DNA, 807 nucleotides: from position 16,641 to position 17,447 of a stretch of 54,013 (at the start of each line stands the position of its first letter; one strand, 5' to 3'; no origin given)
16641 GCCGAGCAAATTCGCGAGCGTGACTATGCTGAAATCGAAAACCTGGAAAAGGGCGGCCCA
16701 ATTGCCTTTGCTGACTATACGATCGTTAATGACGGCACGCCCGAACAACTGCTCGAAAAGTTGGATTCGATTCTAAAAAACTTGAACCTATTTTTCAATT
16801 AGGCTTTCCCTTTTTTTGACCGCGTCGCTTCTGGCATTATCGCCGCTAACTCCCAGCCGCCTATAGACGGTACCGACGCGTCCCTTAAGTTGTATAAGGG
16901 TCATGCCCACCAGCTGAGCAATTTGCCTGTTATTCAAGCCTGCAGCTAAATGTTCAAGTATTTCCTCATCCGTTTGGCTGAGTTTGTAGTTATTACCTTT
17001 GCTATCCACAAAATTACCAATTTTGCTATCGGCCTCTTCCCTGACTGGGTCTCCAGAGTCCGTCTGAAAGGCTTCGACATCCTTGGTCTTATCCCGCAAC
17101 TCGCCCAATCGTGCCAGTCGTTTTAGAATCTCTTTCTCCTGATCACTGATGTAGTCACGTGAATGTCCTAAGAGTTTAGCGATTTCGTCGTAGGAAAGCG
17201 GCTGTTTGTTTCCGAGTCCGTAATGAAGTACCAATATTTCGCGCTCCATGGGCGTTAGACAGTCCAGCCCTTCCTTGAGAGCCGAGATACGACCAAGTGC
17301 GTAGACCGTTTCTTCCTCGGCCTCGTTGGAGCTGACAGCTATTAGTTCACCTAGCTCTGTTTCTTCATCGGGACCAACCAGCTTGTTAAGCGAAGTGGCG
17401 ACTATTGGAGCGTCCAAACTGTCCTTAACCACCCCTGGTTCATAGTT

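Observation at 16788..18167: Second RpoD-like sigma factor with rewired recognition residues and a fused LuxR-type HTH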

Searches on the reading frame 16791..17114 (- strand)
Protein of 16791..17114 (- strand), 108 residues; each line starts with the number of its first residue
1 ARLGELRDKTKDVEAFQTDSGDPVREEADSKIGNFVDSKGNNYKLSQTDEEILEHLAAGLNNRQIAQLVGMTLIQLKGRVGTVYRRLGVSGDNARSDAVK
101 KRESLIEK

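Call 10: find_homologous_proteins(query=window:16791-17114:-, max_evalue=0.001)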
Query seq(108 aa): 12 candidates shared short words with the query, none scored E <= 0.001.

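Call 25: search_protein_representatives(alignment_id=A2)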
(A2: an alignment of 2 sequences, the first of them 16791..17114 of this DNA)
Query: 2 sequences, 125 profile positions. Proteins with E-value up to 0.001 (for the whole library): 59; up to 1e-10: 2; up to 1e-30: 1. The best 59 are listed.
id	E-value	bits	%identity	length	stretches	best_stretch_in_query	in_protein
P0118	4.8e-57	207.7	-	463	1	1-125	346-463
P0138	3.1e-13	66.1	-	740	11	46-77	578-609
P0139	7.4e-09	52.0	-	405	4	42-94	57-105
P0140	2.5e-08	50.3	-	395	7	41-79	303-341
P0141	2.9e-08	50.1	-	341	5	33-79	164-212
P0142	9.9e-08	48.4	-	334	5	42-77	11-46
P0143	1.5e-07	47.8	-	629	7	49-108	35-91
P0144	3.8e-07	46.5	-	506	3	46-113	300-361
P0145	7.7e-07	45.5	-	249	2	24-103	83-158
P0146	1.1e-06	44.9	-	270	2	31-108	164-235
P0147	1.2e-06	44.9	-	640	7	41-76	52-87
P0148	1.5e-06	44.5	-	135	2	48-100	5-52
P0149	3.1e-06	43.5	-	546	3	44-97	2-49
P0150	3.2e-06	43.5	-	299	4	44-100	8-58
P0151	3.6e-06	43.3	-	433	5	49-82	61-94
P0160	2.2e-05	40.7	-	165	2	45-101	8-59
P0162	2.9e-05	40.4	-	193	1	12-109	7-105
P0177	2.3e-04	37.5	-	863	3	42-95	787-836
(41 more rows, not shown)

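Call 39: predict_structure(alignment_id=A2)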
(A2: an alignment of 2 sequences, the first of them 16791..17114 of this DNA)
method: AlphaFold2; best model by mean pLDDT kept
length: 108 residues; sequences in the alignment: 2
mean_pLDDT: 72.9   pTM: 0.60
mean pLDDT of the five models: 72.9, 62.3, 60.0, 60.0, 56.0
residues with pLDDT >= 90: 2; 70-90: 69; 50-70: 14; < 50: 23
segments of 3 or more residues with pLDDT < 50: 1-23
pLDDT, mean of each block of 10 residues (from residue 1): 47 46 52 82 86 86 88 87 82 71 76
secondary structure, 60 per line:
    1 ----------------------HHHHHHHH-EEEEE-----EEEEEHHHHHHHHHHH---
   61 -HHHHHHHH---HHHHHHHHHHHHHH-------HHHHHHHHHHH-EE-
elements in order: H23-30 E32-36 E42-46 H47-57 H62-69 H73-86 H94-104

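Call 41: search_solved_structures(query=A5, max_evalue=1, show_alignments=2)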
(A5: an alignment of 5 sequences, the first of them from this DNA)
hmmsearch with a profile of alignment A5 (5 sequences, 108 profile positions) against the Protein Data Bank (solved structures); distinct sequences matched with E-value up to 1: 75 (the best 60 are shown).
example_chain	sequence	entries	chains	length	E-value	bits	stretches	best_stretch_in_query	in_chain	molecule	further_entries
4wt0_B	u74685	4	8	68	2.1e-09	40.7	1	38-91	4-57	Response regulator receiver domain protein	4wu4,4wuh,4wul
4yn8_A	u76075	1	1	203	2.9e-09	40.3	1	28-91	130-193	Response regulator ChrA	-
4wsz_A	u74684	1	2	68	5.2e-09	39.4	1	38-90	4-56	Response regulator receiver domain protein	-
5hev_A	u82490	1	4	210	2e-08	37.6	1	37-91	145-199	Response regulator protein VraR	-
8vd6_A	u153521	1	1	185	3.2e-08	36.9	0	43-74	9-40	CAP REPEAT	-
7ve4_A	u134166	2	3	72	4.6e-08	36.4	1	40-91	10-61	DNA-binding response regulator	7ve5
2rnj_A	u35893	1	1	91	5.9e-08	36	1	39-90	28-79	Response regulator protein vraR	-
3kln_A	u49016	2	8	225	8e-08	35.6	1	28-90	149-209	Transcriptional regulator, LuxR family | Transcriptional regulator VpsT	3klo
8u3b_G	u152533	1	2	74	1.4e-07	34.8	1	40-90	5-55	Nitrate/nitrite response regulator protein NarL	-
1je8_A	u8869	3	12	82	1.5e-07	34.7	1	39-90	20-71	Nitrate/Nitrite Response Regulator Protein NARL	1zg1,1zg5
4gvp_A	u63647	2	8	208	1.8e-07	34.4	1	36-90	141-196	Response regulator protein vraR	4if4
7ve6_A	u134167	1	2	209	1.9e-07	34.4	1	36-90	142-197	Response regulator protein VraR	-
1zlj_A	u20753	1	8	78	4.6e-07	33.2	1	40-101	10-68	Dormancy Survival Regulator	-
1a04_A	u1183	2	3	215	4.9e-07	33.1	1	35-90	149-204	NITRATE/NITRITE RESPONSE REGULATOR PROTEIN NARL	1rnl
8a5r_AAA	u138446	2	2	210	5.1e-07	33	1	39-96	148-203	Light-activated DNA-binding protein EL222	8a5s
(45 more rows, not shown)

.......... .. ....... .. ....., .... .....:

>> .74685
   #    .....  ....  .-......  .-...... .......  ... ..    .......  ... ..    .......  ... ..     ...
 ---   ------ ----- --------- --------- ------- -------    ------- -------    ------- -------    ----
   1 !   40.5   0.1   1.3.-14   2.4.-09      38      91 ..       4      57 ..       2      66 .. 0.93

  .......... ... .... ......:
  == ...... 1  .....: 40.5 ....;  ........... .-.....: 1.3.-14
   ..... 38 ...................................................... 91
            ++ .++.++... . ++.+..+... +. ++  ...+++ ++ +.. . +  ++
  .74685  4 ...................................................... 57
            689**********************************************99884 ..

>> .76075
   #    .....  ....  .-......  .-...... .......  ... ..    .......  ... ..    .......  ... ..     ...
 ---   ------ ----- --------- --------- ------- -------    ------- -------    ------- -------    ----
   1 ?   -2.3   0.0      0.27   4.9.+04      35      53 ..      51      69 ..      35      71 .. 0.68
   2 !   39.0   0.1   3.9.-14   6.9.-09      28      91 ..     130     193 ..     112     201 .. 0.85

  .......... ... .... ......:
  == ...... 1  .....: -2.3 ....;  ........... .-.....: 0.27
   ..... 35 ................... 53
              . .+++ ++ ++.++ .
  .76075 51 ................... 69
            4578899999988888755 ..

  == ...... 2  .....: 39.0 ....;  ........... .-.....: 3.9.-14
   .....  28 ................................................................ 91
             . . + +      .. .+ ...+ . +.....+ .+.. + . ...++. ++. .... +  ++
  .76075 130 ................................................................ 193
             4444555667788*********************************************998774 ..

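Call 42: fold_search(model_id=the predicted structure, library=pdb)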
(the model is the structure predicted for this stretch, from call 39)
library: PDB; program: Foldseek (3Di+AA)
matches with E <= 10: 650; with E <= 0.001: 0
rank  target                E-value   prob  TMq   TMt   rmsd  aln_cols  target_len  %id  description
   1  6kju_B                7.9e-03  1.00  0.49  0.25   6.6        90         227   20  Huge conformation shift of Vibrio cholerae VqmA dimer in the absence of target DNA provides insight into DNA-binding m (released 2019-11-13)
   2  4wt0_A                2.7e-02  1.00  0.47  0.75   1.1        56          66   30  Crystal structure of the DNA binding domains of LiaRD191N from E. faecalis (released 2015-05-06)
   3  3ulq_B                3.0e-02  1.00  0.45  0.82   1.1        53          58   23  Crystal Structure of the Anti-Activator RapF Complexed with the Response Regulator ComA DNA Binding Domain (released 2012-01-04)
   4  6ide_B                3.9e-02  0.94  0.44  0.22  14.4       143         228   13  Crystal structure of the Vibrio cholera VqmA-Ligand-DNA complex provides molecular mechanisms for drug design (released 2019-01-16)
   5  4wul_A                4.2e-02  1.00  0.46  0.75   1.3        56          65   30  Crystal structure of E. faecalis DNA binding domain LiaRD191N complexed with 26bp DNA (released 2015-05-06)
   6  6jqs                  4.5e-02  1.00  0.47  0.74   1.2        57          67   23  Structure of Transcription factor, GerE (released 2019-04-24)
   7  7ve5_A                4.8e-02  1.00  0.47  0.75   1.2        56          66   30  C-terminal domain of VraR (released 2022-05-18)
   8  7dwm_B                4.8e-02  0.92  0.44  0.23  16.1       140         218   13  Crystal structure of the phage VqmA-DPO complex (released 2021-05-05)
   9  4wul_B                5.1e-02  1.00  0.46  0.75   1.3        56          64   30  Crystal structure of E. faecalis DNA binding domain LiaRD191N complexed with 26bp DNA (released 2015-05-06)
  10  6ugl_A                5.1e-02  0.97  0.47  0.24  13.8       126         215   13  Vibrio cholerae quorum-sensing receptor VqmA bound to its autoinducer ligand DPO (released 2020-01-29)
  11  1zlk_A                5.4e-02  1.00  0.49  0.78   1.3        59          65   25  Crystal Structure of the Mycobacterium tuberculosis Hypoxic Response Regulator DosR C-terminal Domain-DNA Complex (released 2006-01-31)
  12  1fse_D                5.8e-02  1.00  0.46  0.73   1.3        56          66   25  CRYSTAL STRUCTURE OF THE BACILLUS SUBTILIS REGULATORY PROTEIN GERE (released 2001-03-21)
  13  3clo_A                6.2e-02  0.97  0.41  0.19   8.7        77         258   19  Crystal structure of putative transcriptional regulator containing a LuxR DNA binding domain (NP_811094.1) from Bacter (released 2008-04-01)
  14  4wsz_A                6.6e-02  1.00  0.47  0.75   1.2        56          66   30  Crystal structure of the DNA binding domains of wild type LiaR from E. faecalis (released 2015-05-06)
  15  1fse_A                6.6e-02  1.00  0.46  0.72   1.3        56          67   25  CRYSTAL STRUCTURE OF THE BACILLUS SUBTILIS REGULATORY PROTEIN GERE (released 2001-03-21)
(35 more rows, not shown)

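Call 61: search_protein_families(library=pfam, proteins=[P0138, P0139, P0140, P0148, P0160, P0177, P0162], max_evalue=0.001)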
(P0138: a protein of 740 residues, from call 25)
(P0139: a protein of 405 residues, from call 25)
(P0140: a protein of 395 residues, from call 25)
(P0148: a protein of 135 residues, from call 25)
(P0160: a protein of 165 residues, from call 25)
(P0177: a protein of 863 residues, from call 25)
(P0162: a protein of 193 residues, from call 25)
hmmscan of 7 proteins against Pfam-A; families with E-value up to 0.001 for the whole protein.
P0138 (740 aa): 70 families (the best 25 are shown)
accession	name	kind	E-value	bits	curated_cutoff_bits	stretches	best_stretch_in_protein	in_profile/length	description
PF13412.12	HTH_24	-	1.9e-74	245.5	21.9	10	159-201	2-46/48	Winged helix-turn-helix DNA-binding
PF08279.18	HTH_11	-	3.2e-57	190.7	25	4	632-674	1-46/55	HTH domain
PF13384.12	HTH_23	-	1.3e-56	187.5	24.6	3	478-514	10-46/50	Homeodomain-like domain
PF13404.12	HTH_AsnC-type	-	8.7e-46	153.9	27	3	162-197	5-42/42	AsnC-type helix-turn-helix domain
PF00196.25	GerE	-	2.4e-43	146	23.5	2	477-513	9-46/57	Bacterial regulatory proteins, luxR family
PF12802.13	MarR_2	-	9.6e-42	141.4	27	0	72-102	16-48/61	MarR family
PF13518.12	HTH_28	-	3.7e-41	139.3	25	3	265-310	4-49/52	Helix-turn-helix domain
PF13936.12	HTH_38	-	4.6e-41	138.8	27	1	476-506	11-41/44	Helix-turn-helix domain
PF24034.1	DUF7343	-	1.6e-36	124.3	27.6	0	473-513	3-46/62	Domain of unknown function (DUF7343)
PF01371.25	Trp_repressor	-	1.2e-35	121.8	27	0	478-510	41-74/88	Trp repressor protein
PF13542.12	HTH_Tnp_ISL3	-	2e-34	117.3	27.4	0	476-506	18-47/51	Helix-turn-helix domain of transposase family ISL3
PF01381.28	HTH_3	-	3.4e-33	113.9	23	3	482-515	6-39/55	Helix-turn-helix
PF00126.33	HTH_1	-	9.5e-33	112.4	26.6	0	174-199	15-40/60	Bacterial regulatory helix-turn-helix protein, lysR family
PF12840.13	HTH_20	-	6.6e-32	109.7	27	0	636-671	9-46/51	Helix-turn-helix domain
PF04545.22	Sigma70_r4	-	3.2e-31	107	24.1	0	483-507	18-42/50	Sigma-70, region 4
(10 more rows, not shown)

P0139 (405 aa): 13 families
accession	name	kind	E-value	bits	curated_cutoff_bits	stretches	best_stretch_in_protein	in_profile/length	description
PF00196.25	GerE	-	4.5e-60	199.6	23.5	4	60-109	3-52/57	Bacterial regulatory proteins, luxR family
PF08281.18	Sigma70_r4_2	-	4.7e-24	84.2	25.7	2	59-96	10-48/54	Sigma-70, region 4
PF04545.22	Sigma70_r4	-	5.5e-16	58.3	24.1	1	59-92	4-38/50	Sigma-70, region 4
PF13384.12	HTH_23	-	7.7e-12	45.1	24.6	0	66-92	9-35/50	Homeodomain-like domain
PF13412.12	HTH_24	-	5.4e-09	35.9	21.9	0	74-95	17-38/48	Winged helix-turn-helix DNA-binding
PF02796.21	HTH_7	-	4.9e-08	33.4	23.8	0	65-95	12-42/45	Helix-turn-helix domain of resolvase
PF17594.7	GP57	-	1.3e-06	28.5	27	0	72-93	38-58/75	Phage Tail fiber assembly helper gene product 57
PF13518.12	HTH_28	-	4.4e-06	27.1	25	0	66-93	4-31/52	Helix-turn-helix domain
PF07638.17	Sigma70_ECF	-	6.1e-06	26.7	21.1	0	47-93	123-170/185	ECF sigma factor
PF13551.12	HTH_29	-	9.7e-06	26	28.1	0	65-92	2-30/64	Winged helix-turn helix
PF06056.18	Terminase_5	-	7.1e-05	23.1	20.3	0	70-94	9-33/58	Putative ATPase subunit of terminase (gpP-like)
PF04967.18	HTH_10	-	0.00014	22.1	23.1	0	78-102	27-51/53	HTH DNA binding domain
PF22451.2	NirdL-like_HTH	-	0.00063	19.7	27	0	79-91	21-33/47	Siroheme decarboxylase NirDL-like HTH domain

P0140 (395 aa): 54 families (the best 25 are shown)
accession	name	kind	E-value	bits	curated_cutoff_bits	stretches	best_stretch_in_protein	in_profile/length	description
PF13412.12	HTH_24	-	2.6e-51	171.4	21.9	7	2-45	1-46/48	Winged helix-turn-helix DNA-binding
PF13404.12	HTH_AsnC-type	-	8.3e-32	109.2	27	2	105-143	2-42/42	AsnC-type helix-turn-helix domain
PF13518.12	HTH_28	-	2.6e-29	101.4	25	2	263-299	6-42/52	Helix-turn-helix domain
PF13384.12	HTH_23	-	1.4e-28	98.3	24.6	1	111-148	10-47/50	Homeodomain-like domain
PF08281.18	Sigma70_r4_2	-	5.7e-28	96.8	25.7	1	110-139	17-47/54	Sigma-70, region 4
PF08279.18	HTH_11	-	2.5e-26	91.8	25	1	109-149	3-46/55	HTH domain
PF12840.13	HTH_20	-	1.4e-25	89.4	27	0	110-147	8-47/51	Helix-turn-helix domain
PF12802.13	MarR_2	-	1.4e-22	80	27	1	268-297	19-48/61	MarR family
PF00196.25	GerE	-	2.7e-22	78.6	23.5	0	107-137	6-36/57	Bacterial regulatory proteins, luxR family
PF04545.22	Sigma70_r4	-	3.3e-20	71.8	24.1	1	114-139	17-41/50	Sigma-70, region 4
PF13551.12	HTH_29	-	2.8e-18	66.2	28.1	0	110-152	3-46/64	Winged helix-turn helix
PF01381.28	HTH_3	-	4.3e-17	62.3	23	0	267-289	7-29/55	Helix-turn-helix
PF13542.12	HTH_Tnp_ISL3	-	1.3e-14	53.8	27.4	0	109-136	18-44/51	Helix-turn-helix domain of transposase family ISL3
PF14090.12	HTH_39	-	3e-14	53.1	21.3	0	108-154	3-49/70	Winged helix-turn-helix domain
PF14493.12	HTH_40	-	3.4e-14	53.4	27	0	58-117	6-63/89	Helix-turn-helix domain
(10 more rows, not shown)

P0148 (135 aa): 40 families (the best 25 are shown)
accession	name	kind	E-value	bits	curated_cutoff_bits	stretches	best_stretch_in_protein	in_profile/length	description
PF00196.25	GerE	-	1.3e-36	124.5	23.5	2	68-121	2-55/57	Bacterial regulatory proteins, luxR family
PF08281.18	Sigma70_r4_2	-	1e-15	57.5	25.7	2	2-37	11-47/54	Sigma-70, region 4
PF13384.12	HTH_23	-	8.1e-14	51.4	24.6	2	8-37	9-38/50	Homeodomain-like domain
PF13412.12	HTH_24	-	8.8e-14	51.3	21.9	2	15-38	16-39/48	Winged helix-turn-helix DNA-binding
PF12840.13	HTH_20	-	2.4e-12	47.1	27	2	75-105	8-40/51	Helix-turn-helix domain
PF04545.22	Sigma70_r4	-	7.4e-12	45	24.1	2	68-105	4-42/50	Sigma-70, region 4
PF13518.12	HTH_28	-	6.2e-10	39.4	25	1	8-37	4-33/52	Helix-turn-helix domain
PF08279.18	HTH_11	-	1.4e-09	38.1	25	1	5-39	1-38/55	HTH domain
PF13936.12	HTH_38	-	2.5e-09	37.1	27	1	8-37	12-41/44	Helix-turn-helix domain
PF13551.12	HTH_29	-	3.3e-08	33.9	28.1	0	9-38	4-34/64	Winged helix-turn helix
PF09862.15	DUF2089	-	2.7e-07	30.6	33.4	0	88-113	21-46/47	Domain of unknown function (DUF2089)-HTH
PF02796.21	HTH_7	-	3.3e-07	30.8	23.8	0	5-33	10-38/45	Helix-turn-helix domain of resolvase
PF09339.16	HTH_IclR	-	4.7e-07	29.9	22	0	15-36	17-38/52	IclR helix-turn-helix domain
PF01022.26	HTH_5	-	7.3e-07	29.4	22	0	84-105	16-37/47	Bacterial regulatory protein, arsR family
PF12728.13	HTH_17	-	7.8e-07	29.7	27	0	17-38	2-23/51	Helix-turn-helix domain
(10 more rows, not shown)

P0160 (165 aa): 17 families
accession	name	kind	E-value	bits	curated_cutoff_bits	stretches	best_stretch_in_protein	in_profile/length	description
PF00196.25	GerE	-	1.8e-33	114.4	23.5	2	8-61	3-56/57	Bacterial regulatory proteins, luxR family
PF08281.18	Sigma70_r4_2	-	4.3e-18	65.1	25.7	2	9-50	12-54/54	Sigma-70, region 4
PF04545.22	Sigma70_r4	-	4.1e-12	45.9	24.1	1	9-50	6-48/50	Sigma-70, region 4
PF13384.12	HTH_23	-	1.6e-10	40.9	24.6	1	13-40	8-35/50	Homeodomain-like domain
PF13936.12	HTH_38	-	1e-08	35.2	27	0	91-116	12-37/44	Helix-turn-helix domain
PF13412.12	HTH_24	-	2.7e-08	33.7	21.9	1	21-44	14-39/48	Winged helix-turn-helix DNA-binding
PF13518.12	HTH_28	-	6.8e-07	29.7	25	1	12-44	2-34/52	Helix-turn-helix domain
PF13551.12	HTH_29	-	1.2e-05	25.7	28.1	0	14-42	3-32/64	Winged helix-turn helix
PF01726.22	LexA_DNA_bind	-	1.8e-05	24.9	23.7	0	84-108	3-34/65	LexA DNA binding domain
PF02796.21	HTH_7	-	1.9e-05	25.1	23.8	0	11-40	10-39/45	Helix-turn-helix domain of resolvase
PF14493.12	HTH_40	-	2.8e-05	24.8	27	0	14-47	4-37/89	Helix-turn-helix domain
PF13613.12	HTH_Tnp_4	-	4e-05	23.6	27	0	17-43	14-40/53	Helix-turn-helix of DDE superfamily endonuclease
PF07638.17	Sigma70_ECF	-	4.5e-05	23.9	21.1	0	7-43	135-172/185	ECF sigma factor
PF01022.26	HTH_5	-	0.00028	21.2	22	0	10-42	2-35/47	Bacterial regulatory protein, arsR family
PF13404.12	HTH_AsnC-type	-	0.00028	21.1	27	0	24-40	19-35/42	AsnC-type helix-turn-helix domain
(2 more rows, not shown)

P0177 (863 aa): 18 families
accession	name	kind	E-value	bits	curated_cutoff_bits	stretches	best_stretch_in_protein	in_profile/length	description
PF00196.25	GerE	-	2e-43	146.3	23.5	3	620-674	2-56/57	Bacterial regulatory proteins, luxR family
PF08281.18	Sigma70_r4_2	-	1.8e-22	79.1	25.7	2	716-759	10-54/54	Sigma-70, region 4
PF13384.12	HTH_23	-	2.2e-16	59.5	24.6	0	721-760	6-45/50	Homeodomain-like domain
PF12728.13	HTH_17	-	6.9e-13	49.1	27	1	459-503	1-42/51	Helix-turn-helix domain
PF00589.27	Phage_integrase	-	1.6e-12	47.9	27.1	1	187-347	21-167/172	Phage integrase family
PF04545.22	Sigma70_r4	-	1.9e-12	46.9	24.1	0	619-663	11-48/50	Sigma-70, region 4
PF13412.12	HTH_24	-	3.7e-08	33.2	21.9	0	718-752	2-38/48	Winged helix-turn-helix DNA-binding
PF13542.12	HTH_Tnp_ISL3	-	4.9e-08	32.8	27.4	0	721-754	17-49/51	Helix-turn-helix domain of transposase family ISL3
PF13551.12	HTH_29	-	6.8e-08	32.9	28.1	0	723-761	3-41/64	Winged helix-turn helix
PF13518.12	HTH_28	-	1.1e-07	32.2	25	0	724-761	5-41/52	Helix-turn-helix domain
PF08279.18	HTH_11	-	1.4e-06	28.5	25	0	636-660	16-40/55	HTH domain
PF04967.18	HTH_10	-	1.9e-06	28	23.1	0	634-663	22-51/53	HTH DNA binding domain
PF14493.12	HTH_40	-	3.1e-06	27.8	27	0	629-662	6-39/89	Helix-turn-helix domain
PF02796.21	HTH_7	-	7.1e-06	26.5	23.8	0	626-653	12-39/45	Helix-turn-helix domain of resolvase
PF24657.1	DUF7646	-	2.9e-05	24.4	27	0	730-776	29-75/85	Domain of unknown function (DUF7646)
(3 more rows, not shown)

P0162 (193 aa): 1 family
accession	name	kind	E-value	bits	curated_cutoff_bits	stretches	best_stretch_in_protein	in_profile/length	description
PF00196.25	GerE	-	2e-06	27.8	23.5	1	39-71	2-34/57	Bacterial regulatory proteins, luxR family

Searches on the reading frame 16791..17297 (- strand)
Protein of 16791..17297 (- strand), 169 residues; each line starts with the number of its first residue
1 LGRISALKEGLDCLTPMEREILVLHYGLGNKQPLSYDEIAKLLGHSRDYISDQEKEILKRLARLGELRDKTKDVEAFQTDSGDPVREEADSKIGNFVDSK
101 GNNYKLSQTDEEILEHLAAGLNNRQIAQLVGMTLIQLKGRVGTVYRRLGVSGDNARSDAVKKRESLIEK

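Call 15: find_homologous_proteins(query=A1, max_evalue=0.001)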
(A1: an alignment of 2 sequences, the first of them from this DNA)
Query A1 (2 sequences) (169 aa, profile of the alignment): 17 proteins with E <= 0.001 among 1501 candidates.
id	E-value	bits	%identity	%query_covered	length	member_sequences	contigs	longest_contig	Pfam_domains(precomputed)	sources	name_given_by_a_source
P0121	2.6e-8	52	25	34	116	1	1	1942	PF04545.23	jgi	jgi:DNA-directed RNA polymerase sigma subunit (sigma70/sigma32)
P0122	3.9e-8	51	41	34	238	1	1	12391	PF01381.29,PF04545.23,PF04542.21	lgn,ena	-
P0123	4.8e-6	44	30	33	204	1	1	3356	PF04545.23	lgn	-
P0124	6.0e-6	44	31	27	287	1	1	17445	PF04545.23,PF00140.26,PF04542.21,PF08281.19,PF04539.23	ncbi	-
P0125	3.1e-5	42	30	36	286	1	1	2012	PF04545.23,PF04542.21,PF04539.23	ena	-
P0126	3.2e-5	42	30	36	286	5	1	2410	PF04545.23,PF04542.21,PF04539.23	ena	-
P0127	3.7e-5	42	30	36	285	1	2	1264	PF04545.23,PF04542.21,PF04539.23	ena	-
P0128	5.4e-5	41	33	31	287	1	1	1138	PF04545.23,PF04542.21,PF04539.23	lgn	-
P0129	1.0e-4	40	26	36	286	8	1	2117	PF04545.23,PF04542.21,PF04539.23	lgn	-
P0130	1.6e-4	40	28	36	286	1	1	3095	PF04545.23,PF04542.21,PF04539.23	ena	-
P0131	1.7e-4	39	30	36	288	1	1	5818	PF04545.23,PF00140.26,PF04542.21,PF04539.23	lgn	-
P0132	2.4e-4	39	28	36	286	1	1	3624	PF04545.23,PF04542.21,PF04539.23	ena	-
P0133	2.6e-4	39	28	36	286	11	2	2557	PF04545.23,PF04542.21,PF04539.23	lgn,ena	-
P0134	2.8e-4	39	28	36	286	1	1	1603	PF04545.23,PF04542.21,PF04539.23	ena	-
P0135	2.9e-4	39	28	36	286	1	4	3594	PF04545.23,PF04542.21,PF04539.23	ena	-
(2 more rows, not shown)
